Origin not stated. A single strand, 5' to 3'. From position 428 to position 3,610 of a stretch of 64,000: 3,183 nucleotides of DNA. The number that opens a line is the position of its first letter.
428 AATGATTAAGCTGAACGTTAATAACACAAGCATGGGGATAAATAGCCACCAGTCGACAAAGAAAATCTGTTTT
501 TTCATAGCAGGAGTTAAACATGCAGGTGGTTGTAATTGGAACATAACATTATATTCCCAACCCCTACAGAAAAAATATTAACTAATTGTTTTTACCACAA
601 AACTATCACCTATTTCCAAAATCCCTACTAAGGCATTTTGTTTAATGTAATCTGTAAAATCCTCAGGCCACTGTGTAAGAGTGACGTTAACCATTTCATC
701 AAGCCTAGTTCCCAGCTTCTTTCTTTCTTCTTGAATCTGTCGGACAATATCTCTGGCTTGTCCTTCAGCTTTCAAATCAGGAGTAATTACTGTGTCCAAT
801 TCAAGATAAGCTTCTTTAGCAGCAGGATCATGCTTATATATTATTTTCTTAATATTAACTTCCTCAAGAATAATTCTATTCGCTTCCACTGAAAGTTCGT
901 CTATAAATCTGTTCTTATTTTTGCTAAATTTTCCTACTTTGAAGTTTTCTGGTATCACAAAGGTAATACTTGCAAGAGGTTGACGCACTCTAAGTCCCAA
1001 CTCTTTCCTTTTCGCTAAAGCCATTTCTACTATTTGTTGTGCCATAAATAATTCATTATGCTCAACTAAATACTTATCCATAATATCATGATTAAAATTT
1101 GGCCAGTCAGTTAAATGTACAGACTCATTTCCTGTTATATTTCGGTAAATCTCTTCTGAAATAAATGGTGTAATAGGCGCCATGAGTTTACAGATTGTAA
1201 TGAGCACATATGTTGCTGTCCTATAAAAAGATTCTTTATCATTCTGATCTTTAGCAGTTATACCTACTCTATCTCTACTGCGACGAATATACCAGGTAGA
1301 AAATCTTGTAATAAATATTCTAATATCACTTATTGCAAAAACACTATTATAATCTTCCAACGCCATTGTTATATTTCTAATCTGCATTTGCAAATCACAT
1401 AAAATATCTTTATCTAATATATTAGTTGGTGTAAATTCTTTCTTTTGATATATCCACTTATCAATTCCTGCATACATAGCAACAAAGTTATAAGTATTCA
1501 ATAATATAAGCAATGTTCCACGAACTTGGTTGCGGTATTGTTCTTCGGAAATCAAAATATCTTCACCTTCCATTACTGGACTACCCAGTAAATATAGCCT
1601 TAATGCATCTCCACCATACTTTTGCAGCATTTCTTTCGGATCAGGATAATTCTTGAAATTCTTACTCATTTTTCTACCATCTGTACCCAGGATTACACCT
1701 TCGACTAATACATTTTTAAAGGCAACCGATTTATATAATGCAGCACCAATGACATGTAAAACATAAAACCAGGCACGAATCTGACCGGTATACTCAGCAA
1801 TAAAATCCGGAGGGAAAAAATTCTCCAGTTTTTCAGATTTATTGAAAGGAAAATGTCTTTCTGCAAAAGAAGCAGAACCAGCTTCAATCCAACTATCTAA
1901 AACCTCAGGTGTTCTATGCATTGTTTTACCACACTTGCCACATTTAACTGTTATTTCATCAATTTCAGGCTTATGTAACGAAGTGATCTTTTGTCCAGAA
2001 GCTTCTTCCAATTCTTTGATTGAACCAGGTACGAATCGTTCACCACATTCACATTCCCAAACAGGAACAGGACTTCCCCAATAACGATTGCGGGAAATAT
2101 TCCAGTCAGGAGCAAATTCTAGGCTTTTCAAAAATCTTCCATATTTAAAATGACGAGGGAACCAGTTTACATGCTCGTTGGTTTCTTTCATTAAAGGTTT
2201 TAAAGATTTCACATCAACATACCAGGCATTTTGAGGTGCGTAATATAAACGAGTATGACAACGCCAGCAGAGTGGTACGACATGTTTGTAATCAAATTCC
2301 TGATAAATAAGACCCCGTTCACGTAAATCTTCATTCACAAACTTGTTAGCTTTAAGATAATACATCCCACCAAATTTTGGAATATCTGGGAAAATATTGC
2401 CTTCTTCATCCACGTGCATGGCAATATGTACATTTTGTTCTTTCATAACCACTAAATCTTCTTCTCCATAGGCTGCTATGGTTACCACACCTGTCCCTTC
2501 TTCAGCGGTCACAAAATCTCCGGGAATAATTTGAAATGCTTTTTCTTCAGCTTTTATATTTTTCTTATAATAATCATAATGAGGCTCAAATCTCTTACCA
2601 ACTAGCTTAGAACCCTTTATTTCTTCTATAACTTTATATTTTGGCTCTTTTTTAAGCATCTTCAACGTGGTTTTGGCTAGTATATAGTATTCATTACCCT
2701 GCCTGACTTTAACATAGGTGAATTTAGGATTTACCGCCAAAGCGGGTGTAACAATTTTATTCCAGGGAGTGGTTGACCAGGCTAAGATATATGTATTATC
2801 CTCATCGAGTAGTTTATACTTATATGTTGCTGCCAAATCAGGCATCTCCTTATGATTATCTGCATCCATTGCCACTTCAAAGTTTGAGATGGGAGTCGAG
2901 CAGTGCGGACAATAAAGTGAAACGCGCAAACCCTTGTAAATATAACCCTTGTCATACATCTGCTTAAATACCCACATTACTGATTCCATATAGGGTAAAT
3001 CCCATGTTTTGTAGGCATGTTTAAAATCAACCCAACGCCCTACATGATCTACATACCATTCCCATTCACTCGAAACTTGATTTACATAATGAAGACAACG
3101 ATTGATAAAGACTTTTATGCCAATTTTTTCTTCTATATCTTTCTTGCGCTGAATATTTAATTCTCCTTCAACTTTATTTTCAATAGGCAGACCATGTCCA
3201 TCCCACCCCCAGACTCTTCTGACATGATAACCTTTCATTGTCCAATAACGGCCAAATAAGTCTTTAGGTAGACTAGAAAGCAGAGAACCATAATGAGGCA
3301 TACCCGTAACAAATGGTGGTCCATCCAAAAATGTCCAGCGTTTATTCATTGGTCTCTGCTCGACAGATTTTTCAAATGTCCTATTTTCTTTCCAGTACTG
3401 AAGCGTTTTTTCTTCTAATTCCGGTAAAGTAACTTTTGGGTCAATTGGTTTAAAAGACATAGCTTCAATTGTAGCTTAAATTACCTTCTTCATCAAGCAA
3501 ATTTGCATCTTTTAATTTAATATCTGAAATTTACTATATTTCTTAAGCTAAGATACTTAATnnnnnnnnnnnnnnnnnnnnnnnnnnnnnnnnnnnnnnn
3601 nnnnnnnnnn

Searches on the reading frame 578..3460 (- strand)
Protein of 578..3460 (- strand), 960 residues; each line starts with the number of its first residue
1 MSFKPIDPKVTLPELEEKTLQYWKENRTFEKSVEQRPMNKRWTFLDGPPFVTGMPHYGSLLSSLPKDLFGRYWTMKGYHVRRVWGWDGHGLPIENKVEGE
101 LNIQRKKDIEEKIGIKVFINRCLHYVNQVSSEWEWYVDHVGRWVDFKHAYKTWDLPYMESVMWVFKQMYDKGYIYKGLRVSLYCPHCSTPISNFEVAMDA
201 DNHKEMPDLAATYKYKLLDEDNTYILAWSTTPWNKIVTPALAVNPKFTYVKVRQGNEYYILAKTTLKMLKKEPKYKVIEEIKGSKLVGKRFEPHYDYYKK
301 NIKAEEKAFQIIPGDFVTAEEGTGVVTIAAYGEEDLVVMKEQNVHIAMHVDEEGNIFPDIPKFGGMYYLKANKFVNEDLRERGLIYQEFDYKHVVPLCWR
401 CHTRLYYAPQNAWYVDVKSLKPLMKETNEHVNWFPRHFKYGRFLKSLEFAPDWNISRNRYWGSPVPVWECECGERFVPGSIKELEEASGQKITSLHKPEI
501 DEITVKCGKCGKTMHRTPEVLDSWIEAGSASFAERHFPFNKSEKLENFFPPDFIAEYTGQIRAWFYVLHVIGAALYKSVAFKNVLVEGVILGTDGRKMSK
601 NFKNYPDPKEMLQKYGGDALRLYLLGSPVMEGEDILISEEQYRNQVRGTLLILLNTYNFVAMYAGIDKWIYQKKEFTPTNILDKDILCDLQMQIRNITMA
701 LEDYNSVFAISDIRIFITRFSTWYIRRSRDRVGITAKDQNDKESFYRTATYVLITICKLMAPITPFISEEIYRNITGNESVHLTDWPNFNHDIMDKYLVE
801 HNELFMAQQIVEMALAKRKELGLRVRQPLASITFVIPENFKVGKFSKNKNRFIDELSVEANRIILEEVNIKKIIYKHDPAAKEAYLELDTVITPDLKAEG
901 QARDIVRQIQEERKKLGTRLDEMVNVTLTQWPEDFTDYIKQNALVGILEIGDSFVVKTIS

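Call 57: search_protein_families(library=ncbifam, proteins=[window:578-3460:-], max_evalue=1e-10)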
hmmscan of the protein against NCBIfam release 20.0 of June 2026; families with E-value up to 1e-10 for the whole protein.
window:578-3460:- (960 aa): 15 families
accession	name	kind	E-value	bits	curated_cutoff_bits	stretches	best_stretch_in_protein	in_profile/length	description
TIGR00392.1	ileS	equivalog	1.1e-217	725.2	621.4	1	9-832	5-847/861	isoleucine--tRNA ligase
NF000258.1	MupB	exception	2.5e-184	614.9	1900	1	16-866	9-851/1033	mupirocin-resistant isoleucine--tRNA ligase MupB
NF000257.1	MupA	exception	2.7e-174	581.6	1900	1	19-858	12-841/1024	mupirocin-resistant isoleucine--tRNA ligase MupA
NF009687.0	PRK13208.1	equivalog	5.3e-111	372.1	738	2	307-858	251-783/801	valine--tRNA ligase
TIGR00422.1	valS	equivalog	2.1e-109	366.8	612.1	2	307-893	252-815/863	valine--tRNA ligase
NF004349.1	PRK05729.1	equivalog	6.9e-96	322.3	704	2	306-922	245-827/860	valine--tRNA ligase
NF040702.1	ileS_w_GNAT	exception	1.7e-66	224.6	1999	2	274-814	466-997/1100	isoleucine--tRNA ligase, N-acetyltransferase domain-containing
NF011492.0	PRK14900.1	equivalog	1.7e-59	201.7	1783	2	315-786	270-716/1044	valine--tRNA ligase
NF000540.1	alt_ValS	exception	1.1e-50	172.5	900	1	322-837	282-803/827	valine--tRNA ligase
NF008957.0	PRK12300.1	subfamily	9.2e-49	166.2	677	2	11-327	5-312/946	leucine--tRNA ligase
TIGR00395.1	leuS_arch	equivalog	9.7e-45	152.9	648.5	2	14-341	2-321/938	leucine--tRNA ligase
TIGR00396.1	leuS_bact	equivalog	2.9e-33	115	548.4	2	14-203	5-173/843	leucine--tRNA ligase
TIGR00398.1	metG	equivalog_domain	2.5e-26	92.5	336.35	1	49-200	8-139/530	methionine--tRNA ligase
NF008900.0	PRK12267.1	equivalog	9.7e-18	64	598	0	564-808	272-510/648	methionine--tRNA ligase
NF001100.0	PRK00133.1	equivalog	2.1e-15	56.4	587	0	582-796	316-519/676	methionine--tRNA ligase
